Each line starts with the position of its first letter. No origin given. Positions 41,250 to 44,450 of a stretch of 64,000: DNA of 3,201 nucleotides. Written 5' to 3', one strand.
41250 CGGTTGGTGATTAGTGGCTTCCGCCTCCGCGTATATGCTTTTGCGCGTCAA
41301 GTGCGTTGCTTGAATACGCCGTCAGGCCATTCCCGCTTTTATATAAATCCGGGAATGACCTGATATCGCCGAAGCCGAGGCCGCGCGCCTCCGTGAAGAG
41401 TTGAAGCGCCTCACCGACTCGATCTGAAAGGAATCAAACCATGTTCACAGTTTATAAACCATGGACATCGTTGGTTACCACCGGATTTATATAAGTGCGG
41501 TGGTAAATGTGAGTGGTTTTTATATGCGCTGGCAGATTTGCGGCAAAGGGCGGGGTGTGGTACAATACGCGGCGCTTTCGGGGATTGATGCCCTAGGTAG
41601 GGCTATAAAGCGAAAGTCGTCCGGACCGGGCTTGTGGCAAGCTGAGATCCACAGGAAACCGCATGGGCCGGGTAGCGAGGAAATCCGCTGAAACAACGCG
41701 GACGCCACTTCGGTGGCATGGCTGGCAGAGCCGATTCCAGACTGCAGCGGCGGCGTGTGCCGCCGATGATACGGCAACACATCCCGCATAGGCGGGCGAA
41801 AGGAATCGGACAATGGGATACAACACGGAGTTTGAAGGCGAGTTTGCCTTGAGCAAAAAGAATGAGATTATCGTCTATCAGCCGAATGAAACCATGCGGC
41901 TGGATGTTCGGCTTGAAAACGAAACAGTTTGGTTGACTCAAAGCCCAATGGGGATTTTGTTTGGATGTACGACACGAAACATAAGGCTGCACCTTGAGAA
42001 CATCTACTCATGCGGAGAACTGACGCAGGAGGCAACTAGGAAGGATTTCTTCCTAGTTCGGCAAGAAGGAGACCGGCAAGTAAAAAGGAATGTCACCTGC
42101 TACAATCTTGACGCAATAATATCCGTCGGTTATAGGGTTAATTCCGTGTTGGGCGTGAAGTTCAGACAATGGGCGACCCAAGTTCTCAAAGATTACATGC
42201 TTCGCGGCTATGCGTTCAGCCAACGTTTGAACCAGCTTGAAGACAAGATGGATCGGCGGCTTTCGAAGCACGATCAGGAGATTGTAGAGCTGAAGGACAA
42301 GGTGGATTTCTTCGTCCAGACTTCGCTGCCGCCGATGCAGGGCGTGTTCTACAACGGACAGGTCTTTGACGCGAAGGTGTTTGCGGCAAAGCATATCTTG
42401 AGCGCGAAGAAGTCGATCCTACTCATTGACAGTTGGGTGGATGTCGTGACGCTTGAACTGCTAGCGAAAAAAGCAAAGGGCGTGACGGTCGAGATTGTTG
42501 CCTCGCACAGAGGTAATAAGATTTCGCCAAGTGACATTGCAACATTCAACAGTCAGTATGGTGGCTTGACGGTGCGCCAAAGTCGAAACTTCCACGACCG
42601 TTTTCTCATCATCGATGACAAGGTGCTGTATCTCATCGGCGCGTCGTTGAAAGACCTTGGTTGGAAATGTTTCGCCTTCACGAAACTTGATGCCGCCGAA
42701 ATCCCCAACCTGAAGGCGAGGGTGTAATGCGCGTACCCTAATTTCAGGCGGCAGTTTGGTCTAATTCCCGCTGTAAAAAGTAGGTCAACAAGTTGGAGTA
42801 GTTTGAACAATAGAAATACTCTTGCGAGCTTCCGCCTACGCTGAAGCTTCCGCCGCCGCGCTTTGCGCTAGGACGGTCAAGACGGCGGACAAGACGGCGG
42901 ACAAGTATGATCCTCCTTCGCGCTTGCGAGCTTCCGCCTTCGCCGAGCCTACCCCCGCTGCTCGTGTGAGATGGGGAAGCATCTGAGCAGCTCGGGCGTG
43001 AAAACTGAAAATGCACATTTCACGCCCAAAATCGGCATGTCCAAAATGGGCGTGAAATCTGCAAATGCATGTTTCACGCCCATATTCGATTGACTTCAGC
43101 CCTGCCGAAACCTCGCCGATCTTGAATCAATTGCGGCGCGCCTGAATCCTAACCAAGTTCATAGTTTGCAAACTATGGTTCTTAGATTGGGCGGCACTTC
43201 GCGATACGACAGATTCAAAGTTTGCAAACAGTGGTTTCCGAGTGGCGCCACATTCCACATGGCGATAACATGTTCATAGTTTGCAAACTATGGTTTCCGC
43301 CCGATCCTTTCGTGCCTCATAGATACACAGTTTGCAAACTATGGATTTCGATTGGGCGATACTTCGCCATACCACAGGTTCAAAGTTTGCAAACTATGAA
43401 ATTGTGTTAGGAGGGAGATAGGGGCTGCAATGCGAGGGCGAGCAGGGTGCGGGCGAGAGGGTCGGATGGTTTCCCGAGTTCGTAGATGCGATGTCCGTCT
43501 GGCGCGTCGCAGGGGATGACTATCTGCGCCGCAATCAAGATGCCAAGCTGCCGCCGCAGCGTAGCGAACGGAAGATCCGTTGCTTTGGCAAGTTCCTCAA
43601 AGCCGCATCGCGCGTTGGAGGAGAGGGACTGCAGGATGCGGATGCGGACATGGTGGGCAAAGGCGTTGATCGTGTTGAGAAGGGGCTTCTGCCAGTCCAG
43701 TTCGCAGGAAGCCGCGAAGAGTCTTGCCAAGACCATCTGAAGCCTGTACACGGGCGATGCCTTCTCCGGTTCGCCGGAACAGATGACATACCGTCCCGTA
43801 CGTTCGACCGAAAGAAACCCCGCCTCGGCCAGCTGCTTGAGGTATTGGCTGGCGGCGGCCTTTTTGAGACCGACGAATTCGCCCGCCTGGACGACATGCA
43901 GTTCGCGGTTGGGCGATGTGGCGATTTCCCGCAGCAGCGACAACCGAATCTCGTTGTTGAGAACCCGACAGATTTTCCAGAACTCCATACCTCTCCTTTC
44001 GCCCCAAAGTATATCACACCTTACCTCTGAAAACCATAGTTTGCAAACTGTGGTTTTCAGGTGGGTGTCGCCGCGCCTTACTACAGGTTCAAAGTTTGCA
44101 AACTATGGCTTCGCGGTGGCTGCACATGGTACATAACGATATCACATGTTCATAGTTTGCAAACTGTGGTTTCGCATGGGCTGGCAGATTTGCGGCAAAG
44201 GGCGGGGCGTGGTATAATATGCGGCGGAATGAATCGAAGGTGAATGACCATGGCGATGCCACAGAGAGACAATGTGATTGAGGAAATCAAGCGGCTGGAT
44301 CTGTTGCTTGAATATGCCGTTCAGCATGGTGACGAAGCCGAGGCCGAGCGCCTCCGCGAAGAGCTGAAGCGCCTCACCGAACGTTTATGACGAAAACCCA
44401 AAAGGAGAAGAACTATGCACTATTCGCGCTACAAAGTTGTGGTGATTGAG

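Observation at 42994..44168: Tandem-wHTH regulator embedded in an array of at least 8 perfect or near-perfect 18-bp palindromes with ~55-bp periodicity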

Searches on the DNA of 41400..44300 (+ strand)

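Call 39: search_rna_families(source=window, start=41400, end=44300, threshold=evalue, max_evalue=1)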
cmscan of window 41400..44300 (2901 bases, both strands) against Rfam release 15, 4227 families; matches with E-value up to 1: 2.
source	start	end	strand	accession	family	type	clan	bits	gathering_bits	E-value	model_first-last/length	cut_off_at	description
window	43001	43076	+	RF04121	mir-1289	Gene; miRNA;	-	22.3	66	0.29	1-91/91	no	mir-1289 microRNA precursor family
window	42591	42616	-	RF01140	sR20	Gene; snRNA; snoRNA; CD-box;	-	19.1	44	0.9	1-56/56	no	Small nucleolar RNA sR20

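Call 94: search_dna_similar(query=window:43140-43420:+, collection=plasmids, mode=distant, max_evalue=0.001, max_rows=10)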
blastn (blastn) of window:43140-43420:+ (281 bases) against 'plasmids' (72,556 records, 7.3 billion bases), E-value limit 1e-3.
No match.

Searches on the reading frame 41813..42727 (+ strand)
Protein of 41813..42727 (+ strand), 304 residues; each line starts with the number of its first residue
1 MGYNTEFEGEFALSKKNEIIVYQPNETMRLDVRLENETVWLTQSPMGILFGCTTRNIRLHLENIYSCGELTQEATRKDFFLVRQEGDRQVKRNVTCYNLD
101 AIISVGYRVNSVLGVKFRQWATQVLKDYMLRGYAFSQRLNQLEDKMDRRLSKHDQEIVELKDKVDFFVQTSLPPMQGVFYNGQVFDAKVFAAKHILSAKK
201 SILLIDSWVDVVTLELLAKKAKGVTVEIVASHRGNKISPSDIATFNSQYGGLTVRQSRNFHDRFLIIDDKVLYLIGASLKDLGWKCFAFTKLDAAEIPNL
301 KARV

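Call 7: search_protein_families(library=pfam, proteins=[window:41813-42727:+], max_evalue=0.01)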
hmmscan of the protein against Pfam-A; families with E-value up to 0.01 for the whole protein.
window:41813-42727:+ (304 aa): 1 family
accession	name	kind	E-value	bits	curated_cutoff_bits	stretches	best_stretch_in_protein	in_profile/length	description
PF13310.11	Virulence_RhuM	-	1e-22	81.1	33.7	1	75-141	2-69/252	Virulence protein RhuM family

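Call 8: search_protein_families(library=ncbifam, proteins=[window:41813-42727:+], max_evalue=0.01)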
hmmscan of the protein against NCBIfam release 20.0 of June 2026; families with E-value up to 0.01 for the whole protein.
window:41813-42727:+ (304 aa): 1 family
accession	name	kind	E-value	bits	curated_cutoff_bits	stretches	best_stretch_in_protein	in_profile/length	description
NF040700.1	VPA1262_N_dom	domain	0.00078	18.3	80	1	254-283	417-450/478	VPA1262 family N-terminal domain-containing protein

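Call 76: search_protein_families(library=padloc, proteins=[window:41813-42727:+], max_evalue=0.001)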
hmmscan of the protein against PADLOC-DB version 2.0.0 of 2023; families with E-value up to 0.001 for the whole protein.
window:41813-42727:+ (304 aa): 39 families (the best 25 are shown)
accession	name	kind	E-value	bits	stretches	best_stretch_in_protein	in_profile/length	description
PDLC04879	PDC-S05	-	4.4e-106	352.5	1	15-295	3-276/285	-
PDLC04854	PDC-S05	-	3.9e-53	178.2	1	16-150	3-139/212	-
PDLC04872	PDC-S05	-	8.6e-52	173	1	15-154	3-144/152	-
PDLC04965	PDC-S23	-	2.9e-49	166.2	1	15-149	3-139/327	-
PDLC04876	PDC-S05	-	7.5e-49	163.8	1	15-163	6-156/174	-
PDLC04964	PDC-S23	-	7.8e-48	161.3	1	16-148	3-137/331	-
PDLC04851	PDC-S05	-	1.3e-45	154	1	14-157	7-152/342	-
PDLC04853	PDC-S05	-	3.6e-45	152.6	1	15-143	4-134/336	-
PDLC04869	PDC-S05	-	5.5e-45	151.9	1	125-297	125-292/306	-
PDLC04852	PDC-S05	-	3e-44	149.3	1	14-144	8-140/346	-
PDLC04963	PDC-S23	-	2.2e-43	146.9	1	18-167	3-150/312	-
PDLC04858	PDC-S05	-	2.7e-42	141.8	1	15-141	3-127/138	-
PDLC04848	PDC-S05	-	6.8e-41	138.7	1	17-150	3-138/291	-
PDLC04870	PDC-S05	-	1.6e-40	136.8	1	14-141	6-132/214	-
PDLC04868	PDC-S05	-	2.2e-39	133.5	1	15-148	4-139/335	-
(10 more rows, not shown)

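Call 77: search_protein_families(library=phrogs, proteins=[window:41813-42727:+], max_evalue=0.001)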
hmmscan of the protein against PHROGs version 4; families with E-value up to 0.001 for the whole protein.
window:41813-42727:+ (304 aa): 0 families
